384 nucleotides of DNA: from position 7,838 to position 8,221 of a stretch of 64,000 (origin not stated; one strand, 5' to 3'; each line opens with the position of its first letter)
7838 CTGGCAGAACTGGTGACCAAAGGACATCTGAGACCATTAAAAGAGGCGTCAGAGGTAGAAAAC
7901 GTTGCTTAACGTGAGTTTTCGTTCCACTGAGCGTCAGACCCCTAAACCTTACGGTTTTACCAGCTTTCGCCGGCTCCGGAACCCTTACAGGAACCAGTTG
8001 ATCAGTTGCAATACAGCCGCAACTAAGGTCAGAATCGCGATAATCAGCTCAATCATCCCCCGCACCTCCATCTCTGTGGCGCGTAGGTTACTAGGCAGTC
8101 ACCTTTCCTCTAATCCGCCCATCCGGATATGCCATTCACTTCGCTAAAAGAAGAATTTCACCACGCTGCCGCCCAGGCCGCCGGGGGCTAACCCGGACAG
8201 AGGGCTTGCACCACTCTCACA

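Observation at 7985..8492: Candidate TisB/IstR-1-like type I toxin-antitoxin pair next to the umuDC operon, cut off from its terminator by the Tn3-family insertion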

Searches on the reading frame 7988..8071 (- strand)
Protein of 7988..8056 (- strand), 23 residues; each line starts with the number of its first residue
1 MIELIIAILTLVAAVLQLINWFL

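Call 15: search_protein_families(library=ncbifam, proteins=[window:7988-8056:-, window:7988-8071:-], max_evalue=10)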
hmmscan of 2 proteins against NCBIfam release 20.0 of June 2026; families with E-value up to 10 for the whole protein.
seq(23 aa): 1 family
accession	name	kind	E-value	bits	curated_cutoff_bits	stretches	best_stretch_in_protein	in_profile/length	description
TIGR04459.1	TisB_tox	equivalog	0.0054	16.5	38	1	2-19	4-21/29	type I toxin-antitoxin system toxin TisB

seq(28 aa): 1 family
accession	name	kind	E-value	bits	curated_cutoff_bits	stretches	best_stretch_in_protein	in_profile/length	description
TIGR04459.1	TisB_tox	equivalog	0.0014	18.4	38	1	5-24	2-21/29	type I toxin-antitoxin system toxin TisB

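Call 16: search_protein_families(library=pfam, proteins=[window:7988-8056:-, window:7988-8071:-], max_evalue=10)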
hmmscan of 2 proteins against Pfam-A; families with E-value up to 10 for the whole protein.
seq(23 aa): 1 family
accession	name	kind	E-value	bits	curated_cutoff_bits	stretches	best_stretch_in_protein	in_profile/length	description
PF13939.11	TisB_toxin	-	0.011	16.6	25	1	3-20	5-22/28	Toxin TisB, type I toxin-antitoxin system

seq(28 aa): 1 family
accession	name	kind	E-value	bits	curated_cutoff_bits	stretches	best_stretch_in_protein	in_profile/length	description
PF13939.11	TisB_toxin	-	0.0017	19.1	25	1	6-25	3-22/28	Toxin TisB, type I toxin-antitoxin system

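Call 27: search_dna_similar(query=window:7988-8056:-, collection=plasmids, mode=protein, max_evalue=10, max_rows=60, rows=spread)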
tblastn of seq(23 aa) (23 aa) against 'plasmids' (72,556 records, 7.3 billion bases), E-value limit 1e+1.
Records with a match: 110; places in all: 111; records where one place covers at least 80% of the query: 110.
Best place of each record, by identity: >=99% 8; 95-99% 98; 90-95% 1; 60-80% 3.
By first word of the organism name: Klebsiella 48; Citrobacter 19; Enterobacter 12; Escherichia 12; Serratia 9; Raoultella 5; Proteus 1; Yersinia 1; Kosakonia 1; Lelliottia 1; and 1 more.
By predicted mobility (MOB-suite, as given by PLSDB): conjugative 84; non-mobilizable 17; mobilizable 9.
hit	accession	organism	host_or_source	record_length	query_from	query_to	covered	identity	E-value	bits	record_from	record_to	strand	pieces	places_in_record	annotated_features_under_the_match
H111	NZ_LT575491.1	Serratia marcescens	Bursaphelenchus xylophilus,Cuticle of ...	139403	1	23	100%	100.0%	9e-5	42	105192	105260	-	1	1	none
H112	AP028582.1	Serratia marcescens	-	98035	1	23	100%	100.0%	9e-5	42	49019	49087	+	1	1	none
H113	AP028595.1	Serratia marcescens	-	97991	1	23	100%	100.0%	9e-5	42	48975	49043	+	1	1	none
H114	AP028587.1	Serratia marcescens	-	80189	1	23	100%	100.0%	9e-5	42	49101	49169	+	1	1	none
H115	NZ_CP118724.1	Serratia marcescens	Pure isolate,soil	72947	1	23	100%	100.0%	9e-5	42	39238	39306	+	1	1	none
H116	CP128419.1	Enterobacter hormaechei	Homo sapiens,pure culture,sputum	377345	1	23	100%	95.7%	7e-5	42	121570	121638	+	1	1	none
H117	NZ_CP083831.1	Enterobacter asburiae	Homo sapiens,sputum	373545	1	23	100%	95.7%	7e-5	42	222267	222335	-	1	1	none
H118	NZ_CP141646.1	Citrobacter freundii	Homo sapiens,cerebrospinal fluid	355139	1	23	100%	95.7%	7e-5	42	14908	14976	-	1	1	none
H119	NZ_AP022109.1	Klebsiella aerogenes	-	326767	1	23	100%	95.7%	7e-5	42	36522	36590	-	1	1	none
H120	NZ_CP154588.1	Citrobacter freundii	Homo sapiens,rectal swab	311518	1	23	100%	95.7%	7e-5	42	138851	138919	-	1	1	none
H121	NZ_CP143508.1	Klebsiella pneumoniae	cell culture,Human rectal swab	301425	1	23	100%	95.7%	7e-5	42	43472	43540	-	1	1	none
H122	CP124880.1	Klebsiella pneumoniae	Homo sapiens,blood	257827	1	23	100%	95.7%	7e-5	42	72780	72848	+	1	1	none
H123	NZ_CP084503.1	Klebsiella pneumoniae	Capra aegagrus hircus,goat ...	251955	1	23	100%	95.7%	7e-5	42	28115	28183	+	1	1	none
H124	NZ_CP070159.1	Klebsiella pneumoniae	Homo sapiens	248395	1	23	100%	95.7%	7e-5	42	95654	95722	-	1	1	none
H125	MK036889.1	Klebsiella pneumoniae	-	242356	1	23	100%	95.7%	7e-5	42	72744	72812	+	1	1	hypothetical protein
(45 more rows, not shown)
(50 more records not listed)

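Call 72: list_cluster_members(proteins=[window:7988-8056:-, window:7988-8071:-, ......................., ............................, L001:3512-3691:-])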
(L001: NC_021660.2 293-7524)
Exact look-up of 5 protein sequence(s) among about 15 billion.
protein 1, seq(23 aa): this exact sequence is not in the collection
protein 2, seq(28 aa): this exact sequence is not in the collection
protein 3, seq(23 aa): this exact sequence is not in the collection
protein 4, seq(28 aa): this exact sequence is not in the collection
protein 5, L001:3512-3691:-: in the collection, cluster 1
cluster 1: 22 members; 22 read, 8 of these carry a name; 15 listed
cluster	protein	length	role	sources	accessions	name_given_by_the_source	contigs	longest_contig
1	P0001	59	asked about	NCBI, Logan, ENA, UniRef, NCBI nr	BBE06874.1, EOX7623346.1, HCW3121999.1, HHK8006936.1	hypothetical protein KPGSU103_P30200 (plasmid) [Klebsiella pneumoniae] | Uncharacterized protein n=10 Tax=Enterobacteriaceae TaxID=543 RepID=A0A9Q9T0Y8_ECOLX | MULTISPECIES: hypothetical protein [Enterobacterales]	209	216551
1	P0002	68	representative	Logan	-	-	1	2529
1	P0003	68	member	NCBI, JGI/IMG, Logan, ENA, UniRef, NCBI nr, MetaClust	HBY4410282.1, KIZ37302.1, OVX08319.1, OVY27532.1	hypothetical protein CDA56_29850 (plasmid) [Klebsiella michiganensis] | hypothetical protein | hypothetical protein n=1 Tax=Raoultella ornithinolytica TaxID=54291 RepID=UPI0005C7F770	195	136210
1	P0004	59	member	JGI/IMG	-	hypothetical protein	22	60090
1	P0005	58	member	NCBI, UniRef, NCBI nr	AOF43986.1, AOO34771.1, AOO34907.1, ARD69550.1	Hypothetical protein (plasmid) [Klebsiella pneumoniae] | Uncharacterized protein n=3 Tax=Enterobacterales TaxID=91347 RepID=A0A090M1H9_CITFR | hypothetical protein FCF1305_p0003 [Klebsiella pneumoniae FCF1305]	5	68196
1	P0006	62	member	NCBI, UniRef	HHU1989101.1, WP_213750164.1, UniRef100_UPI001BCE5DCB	hypothetical protein, partial [Citrobacter freundii] | hypothetical protein n=1 Tax=Citrobacter freundii TaxID=546 RepID=UPI001BCE5DCB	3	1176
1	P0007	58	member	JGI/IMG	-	hypothetical protein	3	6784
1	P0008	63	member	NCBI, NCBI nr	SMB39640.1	hypothetical protein ECWI1_P4809 (plasmid) [Escherichia coli] | hypothetical protein ECWI1_P4809 [Escherichia coli]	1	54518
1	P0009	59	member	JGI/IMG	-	hypothetical protein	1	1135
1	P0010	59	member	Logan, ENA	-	-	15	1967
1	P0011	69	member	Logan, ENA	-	-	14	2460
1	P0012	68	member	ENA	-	-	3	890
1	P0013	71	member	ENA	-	-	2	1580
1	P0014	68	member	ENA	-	-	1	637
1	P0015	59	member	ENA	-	-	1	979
